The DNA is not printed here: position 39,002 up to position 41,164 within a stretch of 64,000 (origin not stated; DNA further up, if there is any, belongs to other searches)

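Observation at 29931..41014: UDP-ManNAcA-type pathway plus AsnB-like amidotransferase: prediction of an amidated 2-acetamido uronic acid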

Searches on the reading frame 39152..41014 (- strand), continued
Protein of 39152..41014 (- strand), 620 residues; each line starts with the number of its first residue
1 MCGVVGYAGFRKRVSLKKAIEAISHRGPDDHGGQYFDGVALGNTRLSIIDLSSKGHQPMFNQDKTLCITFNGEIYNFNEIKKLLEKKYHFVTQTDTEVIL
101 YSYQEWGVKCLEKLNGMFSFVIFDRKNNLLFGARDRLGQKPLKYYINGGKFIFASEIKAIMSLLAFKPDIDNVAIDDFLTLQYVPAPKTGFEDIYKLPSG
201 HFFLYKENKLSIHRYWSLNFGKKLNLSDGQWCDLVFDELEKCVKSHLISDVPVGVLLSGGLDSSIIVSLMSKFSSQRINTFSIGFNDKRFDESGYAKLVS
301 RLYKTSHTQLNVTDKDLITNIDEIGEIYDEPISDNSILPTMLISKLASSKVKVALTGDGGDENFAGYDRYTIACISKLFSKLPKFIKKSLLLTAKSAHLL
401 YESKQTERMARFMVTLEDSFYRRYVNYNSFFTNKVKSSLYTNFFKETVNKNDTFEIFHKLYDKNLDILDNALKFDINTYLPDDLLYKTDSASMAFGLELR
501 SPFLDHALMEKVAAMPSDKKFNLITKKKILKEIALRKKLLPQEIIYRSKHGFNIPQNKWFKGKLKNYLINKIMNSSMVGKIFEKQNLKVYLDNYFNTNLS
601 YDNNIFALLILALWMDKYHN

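Call 31: search_protein_families(library=ncbifam, proteins=[L118:414-1739:+, L032:8745-10001:+, L036:12274-13581:+, L125:8528-9829:-, L011:1308-2651:+, L132:7772-8704:+, L036:13609-14547:+, L125:7615-8607:-], max_evalue=1e-30)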
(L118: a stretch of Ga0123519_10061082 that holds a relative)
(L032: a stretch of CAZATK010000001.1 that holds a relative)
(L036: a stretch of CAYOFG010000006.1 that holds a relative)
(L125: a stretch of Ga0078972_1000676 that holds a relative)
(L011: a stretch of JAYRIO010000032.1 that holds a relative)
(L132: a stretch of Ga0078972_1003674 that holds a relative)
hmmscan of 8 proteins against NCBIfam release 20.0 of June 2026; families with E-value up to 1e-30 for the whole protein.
L118:414-1739:+ (441 aa): 6 families
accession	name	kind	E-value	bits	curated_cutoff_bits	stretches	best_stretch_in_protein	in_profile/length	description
NF047673.2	TeichurnBiosyTuaD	equivalog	1.8e-146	488.7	700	1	11-441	3-431/439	UDP-glucose 6-dehydrogenase TuaD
TIGR03026.1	NDP-sugDHase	subfamily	2.8e-143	477.6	189.8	1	10-422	1-413/413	nucleotide sugar dehydrogenase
NF041297.1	UDPGDh_AglM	equivalog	1.5e-111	373.4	670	1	10-439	1-428/429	UDP-glucose 6-dehydrogenase AglM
NF040825.1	UDPMaNacDH_Arch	equivalog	1.3e-61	208.7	750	1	10-441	1-415/418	UDP-N-acetyl-D-mannosamine dehydrogenase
NF008286.0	PRK11064.1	equivalog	8.8e-52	176.1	459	1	11-424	5-419/420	UDP-N-acetyl-D-mannosamine dehydrogenase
NF011631.0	PRK15057.1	equivalog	1.2e-50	172.8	757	1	10-368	1-343/388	UDP-glucose 6-dehydrogenase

L032:8745-10001:+ (418 aa): 6 families
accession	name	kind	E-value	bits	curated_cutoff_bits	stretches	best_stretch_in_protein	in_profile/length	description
TIGR03026.1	NDP-sugDHase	subfamily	5.2e-128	427.3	189.8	1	12-407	2-413/413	nucleotide sugar dehydrogenase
NF040825.1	UDPMaNacDH_Arch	equivalog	1.4e-82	277.8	750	1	12-391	2-378/418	UDP-N-acetyl-D-mannosamine dehydrogenase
NF008286.0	PRK11064.1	equivalog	2.3e-79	266.9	459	1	11-406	4-416/420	UDP-N-acetyl-D-mannosamine dehydrogenase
NF011729.0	PRK15182.1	equivalog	2.4e-61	207.8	592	1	11-359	7-361/425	Vi polysaccharide biosynthesis UDP-N-acetylglucosamine C-6 dehydrogenase TviB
NF041297.1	UDPGDh_AglM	equivalog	7.6e-50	170.1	670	1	12-390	2-395/429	UDP-glucose 6-dehydrogenase AglM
NF047673.2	TeichurnBiosyTuaD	equivalog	1.3e-42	146.5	700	1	12-407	3-412/439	UDP-glucose 6-dehydrogenase TuaD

L036:12274-13581:+ (435 aa): 6 families
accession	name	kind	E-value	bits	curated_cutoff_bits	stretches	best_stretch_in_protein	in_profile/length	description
TIGR03026.1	NDP-sugDHase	subfamily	1.1e-131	439.5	189.8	1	21-422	2-413/413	nucleotide sugar dehydrogenase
NF040825.1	UDPMaNacDH_Arch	equivalog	6.9e-90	301.9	750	1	21-424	2-401/418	UDP-N-acetyl-D-mannosamine dehydrogenase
NF008286.0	PRK11064.1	equivalog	5.1e-79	265.8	459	1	20-421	4-416/420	UDP-N-acetyl-D-mannosamine dehydrogenase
NF011729.0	PRK15182.1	equivalog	1.6e-69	234.7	592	1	19-405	6-391/425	Vi polysaccharide biosynthesis UDP-N-acetylglucosamine C-6 dehydrogenase TviB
NF041297.1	UDPGDh_AglM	equivalog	1.1e-58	199.2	670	1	21-422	2-415/429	UDP-glucose 6-dehydrogenase AglM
NF047673.2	TeichurnBiosyTuaD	equivalog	1.8e-48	165.8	700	1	21-423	3-413/439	UDP-glucose 6-dehydrogenase TuaD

L125:8528-9829:- (433 aa): 6 families
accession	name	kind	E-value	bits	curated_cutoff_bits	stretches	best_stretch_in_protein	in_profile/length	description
NF011729.0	PRK15182.1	equivalog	7.2e-138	459.9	592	1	11-418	6-416/425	Vi polysaccharide biosynthesis UDP-N-acetylglucosamine C-6 dehydrogenase TviB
TIGR03026.1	NDP-sugDHase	subfamily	5e-116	387.9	189.8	1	13-414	2-411/413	nucleotide sugar dehydrogenase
NF040825.1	UDPMaNacDH_Arch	equivalog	1.4e-63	215.3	750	1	13-397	2-381/418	UDP-N-acetyl-D-mannosamine dehydrogenase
NF008286.0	PRK11064.1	equivalog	1.1e-59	202.1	459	1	12-396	4-402/420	UDP-N-acetyl-D-mannosamine dehydrogenase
NF041297.1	UDPGDh_AglM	equivalog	1.8e-43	149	670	1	13-375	2-375/429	UDP-glucose 6-dehydrogenase AglM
NF047673.2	TeichurnBiosyTuaD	equivalog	2.1e-35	122.7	700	1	12-431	2-427/439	UDP-glucose 6-dehydrogenase TuaD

L011:1308-2651:+ (447 aa): 6 families
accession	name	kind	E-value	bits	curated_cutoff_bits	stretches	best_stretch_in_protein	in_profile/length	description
NF011729.0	PRK15182.1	equivalog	7e-120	400.7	592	1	22-413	6-396/425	Vi polysaccharide biosynthesis UDP-N-acetylglucosamine C-6 dehydrogenase TviB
TIGR03026.1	NDP-sugDHase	subfamily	1.6e-116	389.5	189.8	1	24-430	2-412/413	nucleotide sugar dehydrogenase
NF040825.1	UDPMaNacDH_Arch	equivalog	7.7e-67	226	750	1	24-445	2-411/418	UDP-N-acetyl-D-mannosamine dehydrogenase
NF008286.0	PRK11064.1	equivalog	6.1e-58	196.4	459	1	23-414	4-405/420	UDP-N-acetyl-D-mannosamine dehydrogenase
NF041297.1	UDPGDh_AglM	equivalog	3.4e-47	161.3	670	1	24-382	2-367/429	UDP-glucose 6-dehydrogenase AglM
NF047673.2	TeichurnBiosyTuaD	equivalog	2.9e-36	125.6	700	1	24-436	3-417/439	UDP-glucose 6-dehydrogenase TuaD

L132:7772-8704:+ (310 aa): 6 families
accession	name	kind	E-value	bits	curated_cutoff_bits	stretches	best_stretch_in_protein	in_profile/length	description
TIGR01179.1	galE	equivalog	5.7e-57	193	262.3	1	6-305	1-327/332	UDP-glucose 4-epimerase GalE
NF011728.1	PRK15181.1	equivalog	4.3e-52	177.2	760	1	5-303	16-337/348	Vi polysaccharide biosynthesis UDP-N-acetylglucosaminuronic acid C-4 epimerase TviC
TIGR04180.1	EDH_00030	hypoth_equivalog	7.1e-44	150.1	475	1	7-289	1-295/297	NAD-dependent 4,6-dehydratase LegB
TIGR01181.1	dTDP_gluc_dehyt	equivalog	1.2e-43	149.4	365.1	1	6-305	1-313/321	dTDP-glucose 4,6-dehydratase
TIGR02197.1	heptose_epim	equivalog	3.8e-42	144.6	274.6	1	7-303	1-313/316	ADP-glyceromanno-heptose 6-epimerase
NF007956.0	PRK10675.1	subfamily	1.1e-35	123.4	394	1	6-304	2-330/338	UDP-glucose 4-epimerase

L036:13609-14547:+ (312 aa): 6 families
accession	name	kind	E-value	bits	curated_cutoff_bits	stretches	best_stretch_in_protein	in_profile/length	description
NF011728.1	PRK15181.1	equivalog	1.8e-77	260.7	760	1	4-307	18-337/348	Vi polysaccharide biosynthesis UDP-N-acetylglucosaminuronic acid C-4 epimerase TviC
TIGR04180.1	EDH_00030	hypoth_equivalog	3.7e-55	187.1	475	1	5-293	2-295/297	NAD-dependent 4,6-dehydratase LegB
TIGR01179.1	galE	equivalog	5.3e-52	176.7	262.3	1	5-309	3-327/332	UDP-glucose 4-epimerase GalE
TIGR01181.1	dTDP_gluc_dehyt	equivalog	8.1e-51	173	365.1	1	4-309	2-313/321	dTDP-glucose 4,6-dehydratase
TIGR02197.1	heptose_epim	equivalog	4.6e-41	141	274.6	1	5-308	2-314/316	ADP-glyceromanno-heptose 6-epimerase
NF007956.0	PRK10675.1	subfamily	4.3e-33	114.8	394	1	5-307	4-329/338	UDP-glucose 4-epimerase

L125:7615-8607:- (330 aa): 6 families
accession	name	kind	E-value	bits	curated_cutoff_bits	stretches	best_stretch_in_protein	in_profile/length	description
NF011728.1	PRK15181.1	equivalog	4.4e-52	177.2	760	1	29-322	16-332/348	Vi polysaccharide biosynthesis UDP-N-acetylglucosaminuronic acid C-4 epimerase TviC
TIGR01179.1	galE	equivalog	3.3e-50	170.8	262.3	1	32-318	3-316/332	UDP-glucose 4-epimerase GalE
TIGR04180.1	EDH_00030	hypoth_equivalog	1.3e-42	145.9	475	1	32-309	2-281/297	NAD-dependent 4,6-dehydratase LegB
TIGR01181.1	dTDP_gluc_dehyt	equivalog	9.2e-39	133.4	365.1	1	31-322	2-306/321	dTDP-glucose 4,6-dehydratase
TIGR02197.1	heptose_epim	equivalog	1.4e-35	123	274.6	1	32-281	2-257/316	ADP-glyceromanno-heptose 6-epimerase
NF007956.0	PRK10675.1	subfamily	3.3e-32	111.9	394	1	31-317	3-319/338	UDP-glucose 4-epimerase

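Call 54: search_protein_families(library=ncbifam, proteins=[L077:10001-11890:+, L079:10001-11884:+, L069:10001-11890:+, L084:10001-11893:+, L036:10001-11932:+, L125:10001-11854:+, L118:1741-3606:+, L032:10001-11827:+, L006:10001-11848:+], max_evalue=1e-60)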
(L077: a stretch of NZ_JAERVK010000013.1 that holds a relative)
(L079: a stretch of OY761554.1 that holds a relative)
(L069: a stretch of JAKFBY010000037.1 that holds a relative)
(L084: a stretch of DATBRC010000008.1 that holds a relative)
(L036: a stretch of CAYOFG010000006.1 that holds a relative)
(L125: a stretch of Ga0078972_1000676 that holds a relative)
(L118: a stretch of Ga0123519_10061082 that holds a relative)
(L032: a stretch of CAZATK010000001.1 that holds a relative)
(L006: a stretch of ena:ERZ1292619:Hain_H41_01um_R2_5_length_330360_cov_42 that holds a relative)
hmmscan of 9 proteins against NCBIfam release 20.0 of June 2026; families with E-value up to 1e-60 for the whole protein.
L077:10001-11890:+ (629 aa): 5 families
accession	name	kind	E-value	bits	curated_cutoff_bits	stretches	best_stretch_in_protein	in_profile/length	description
TIGR03108.1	eps_aminotran_1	hypoth_equivalog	0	1077.6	816.9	1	1-627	1-627/628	XrtA/PEP-CTERM system amidotransferase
TIGR01536.1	asn_synth_AEB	equivalog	5.9e-154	513.9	267.1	1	2-561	1-517/517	asparagine synthase (glutamine-hydrolyzing)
TIGR03104.1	trio_amidotrans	equivalog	3.8e-124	415.1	570.1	1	1-377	1-383/589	N-acetylglutaminylglutamine amidotransferase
NF006949.0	PRK09431.1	equivalog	1.2e-90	304.7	499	0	1-167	1-166/554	asparagine synthase B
NF033535.1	lass_lactam_cya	exception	1.5e-74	251.7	525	1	1-371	1-376/668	lasso peptide isopeptide bond-forming cyclase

L079:10001-11884:+ (627 aa): 5 families
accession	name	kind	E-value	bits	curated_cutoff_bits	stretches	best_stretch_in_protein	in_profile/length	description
TIGR03108.1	eps_aminotran_1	hypoth_equivalog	2.2e-214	713.8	816.9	1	1-621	1-624/628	XrtA/PEP-CTERM system amidotransferase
TIGR01536.1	asn_synth_AEB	equivalog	2.4e-156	521.7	267.1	1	2-558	1-517/517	asparagine synthase (glutamine-hydrolyzing)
TIGR03104.1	trio_amidotrans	equivalog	4.8e-126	421.4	570.1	1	1-375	1-383/589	N-acetylglutaminylglutamine amidotransferase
NF006949.0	PRK09431.1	equivalog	2.7e-92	310.1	499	0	1-168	1-167/554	asparagine synthase B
NF033535.1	lass_lactam_cya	exception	1.9e-86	291.1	525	1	1-370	1-377/668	lasso peptide isopeptide bond-forming cyclase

L069:10001-11890:+ (629 aa): 5 families
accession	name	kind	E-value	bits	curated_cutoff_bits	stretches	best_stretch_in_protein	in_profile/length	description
TIGR03108.1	eps_aminotran_1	hypoth_equivalog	0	1107.7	816.9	1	1-627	1-627/628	XrtA/PEP-CTERM system amidotransferase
TIGR01536.1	asn_synth_AEB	equivalog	1.7e-154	515.6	267.1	1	2-561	1-517/517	asparagine synthase (glutamine-hydrolyzing)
TIGR03104.1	trio_amidotrans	equivalog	4.1e-126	421.6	570.1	1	1-382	1-389/589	N-acetylglutaminylglutamine amidotransferase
NF006949.0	PRK09431.1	equivalog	8.1e-93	311.8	499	0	1-169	1-168/554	asparagine synthase B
NF033535.1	lass_lactam_cya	exception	1.1e-81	275.3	525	1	1-371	1-376/668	lasso peptide isopeptide bond-forming cyclase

L084:10001-11893:+ (630 aa): 5 families
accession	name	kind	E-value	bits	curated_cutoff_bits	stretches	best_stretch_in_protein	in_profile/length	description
TIGR03108.1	eps_aminotran_1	hypoth_equivalog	0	1083.4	816.9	1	1-625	1-626/628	XrtA/PEP-CTERM system amidotransferase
TIGR01536.1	asn_synth_AEB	equivalog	2e-153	512.1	267.1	1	2-560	1-517/517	asparagine synthase (glutamine-hydrolyzing)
TIGR03104.1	trio_amidotrans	equivalog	2.1e-128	429.2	570.1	1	1-381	1-389/589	N-acetylglutaminylglutamine amidotransferase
NF006949.0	PRK09431.1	equivalog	4.7e-87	292.8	499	0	1-168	1-168/554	asparagine synthase B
NF033535.1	lass_lactam_cya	exception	8.1e-78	262.6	525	1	1-371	1-377/668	lasso peptide isopeptide bond-forming cyclase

L036:10001-11932:+ (643 aa): 5 families
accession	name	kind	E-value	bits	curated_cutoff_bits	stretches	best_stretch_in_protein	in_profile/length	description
TIGR03108.1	eps_aminotran_1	hypoth_equivalog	2.7e-197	657.3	816.9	1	1-628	1-623/628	XrtA/PEP-CTERM system amidotransferase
TIGR01536.1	asn_synth_AEB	equivalog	9.3e-154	513.2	267.1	1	2-566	1-517/517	asparagine synthase (glutamine-hydrolyzing)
TIGR03104.1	trio_amidotrans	equivalog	1.3e-135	453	570.1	1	1-383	1-384/589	N-acetylglutaminylglutamine amidotransferase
NF006949.0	PRK09431.1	equivalog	1.2e-97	327.8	499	0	1-175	1-168/554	asparagine synthase B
NF033535.1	lass_lactam_cya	exception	1.2e-77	262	525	1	1-383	1-384/668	lasso peptide isopeptide bond-forming cyclase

L125:10001-11854:+ (617 aa): 5 families
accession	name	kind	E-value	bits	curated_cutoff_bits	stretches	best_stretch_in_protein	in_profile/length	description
TIGR03108.1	eps_aminotran_1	hypoth_equivalog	4.3e-181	603.8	816.9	1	1-609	1-624/628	XrtA/PEP-CTERM system amidotransferase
TIGR01536.1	asn_synth_AEB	equivalog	3.5e-143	478.3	267.1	1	2-547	1-517/517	asparagine synthase (glutamine-hydrolyzing)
TIGR03104.1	trio_amidotrans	equivalog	2.9e-138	461.7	570.1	1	1-376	1-383/589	N-acetylglutaminylglutamine amidotransferase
NF006949.0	PRK09431.1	equivalog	3.3e-86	290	499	0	1-169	1-168/554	asparagine synthase B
NF033535.1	lass_lactam_cya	exception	8.9e-84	282.3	525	1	1-371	1-377/668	lasso peptide isopeptide bond-forming cyclase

L118:1741-3606:+ (621 aa): 5 families
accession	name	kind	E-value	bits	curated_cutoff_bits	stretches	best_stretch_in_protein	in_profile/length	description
TIGR03108.1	eps_aminotran_1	hypoth_equivalog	3.3e-191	637.2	816.9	1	1-617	1-626/628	XrtA/PEP-CTERM system amidotransferase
TIGR01536.1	asn_synth_AEB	equivalog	2.3e-151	505.3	267.1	1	2-553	1-517/517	asparagine synthase (glutamine-hydrolyzing)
TIGR03104.1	trio_amidotrans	equivalog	3.9e-135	451.4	570.1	1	1-375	1-384/589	N-acetylglutaminylglutamine amidotransferase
NF006949.0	PRK09431.1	equivalog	1.9e-99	333.7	499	0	1-172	1-173/554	asparagine synthase B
NF033535.1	lass_lactam_cya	exception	1.4e-86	291.5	525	1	1-367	1-375/668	lasso peptide isopeptide bond-forming cyclase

L032:10001-11827:+ (608 aa): 5 families
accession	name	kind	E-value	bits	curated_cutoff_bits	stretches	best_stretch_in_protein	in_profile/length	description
TIGR03108.1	eps_aminotran_1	hypoth_equivalog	3e-185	617.5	816.9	1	1-381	1-383/628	XrtA/PEP-CTERM system amidotransferase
TIGR01536.1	asn_synth_AEB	equivalog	8.7e-152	506.7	267.1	1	2-539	1-517/517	asparagine synthase (glutamine-hydrolyzing)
TIGR03104.1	trio_amidotrans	equivalog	2.6e-138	461.8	570.1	1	1-378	1-386/589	N-acetylglutaminylglutamine amidotransferase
NF006949.0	PRK09431.1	equivalog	2e-91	307.2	499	0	1-168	1-168/554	asparagine synthase B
NF033535.1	lass_lactam_cya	exception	2.4e-82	277.5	525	1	1-368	1-375/668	lasso peptide isopeptide bond-forming cyclase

L006:10001-11848:+ (615 aa): 5 families
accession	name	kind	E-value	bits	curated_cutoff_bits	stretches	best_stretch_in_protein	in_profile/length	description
TIGR03108.1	eps_aminotran_1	hypoth_equivalog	1.2e-160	536.2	816.9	1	1-612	1-626/628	XrtA/PEP-CTERM system amidotransferase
TIGR01536.1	asn_synth_AEB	equivalog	9.9e-140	466.9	267.1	1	2-547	1-517/517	asparagine synthase (glutamine-hydrolyzing)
TIGR03104.1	trio_amidotrans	equivalog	2.4e-118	395.9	570.1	1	1-371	1-384/589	N-acetylglutaminylglutamine amidotransferase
NF006949.0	PRK09431.1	equivalog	1.6e-83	281.1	499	0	1-165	1-170/554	asparagine synthase B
NF033535.1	lass_lactam_cya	exception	1.2e-79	268.6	525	1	3-363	3-375/668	lasso peptide isopeptide bond-forming cyclase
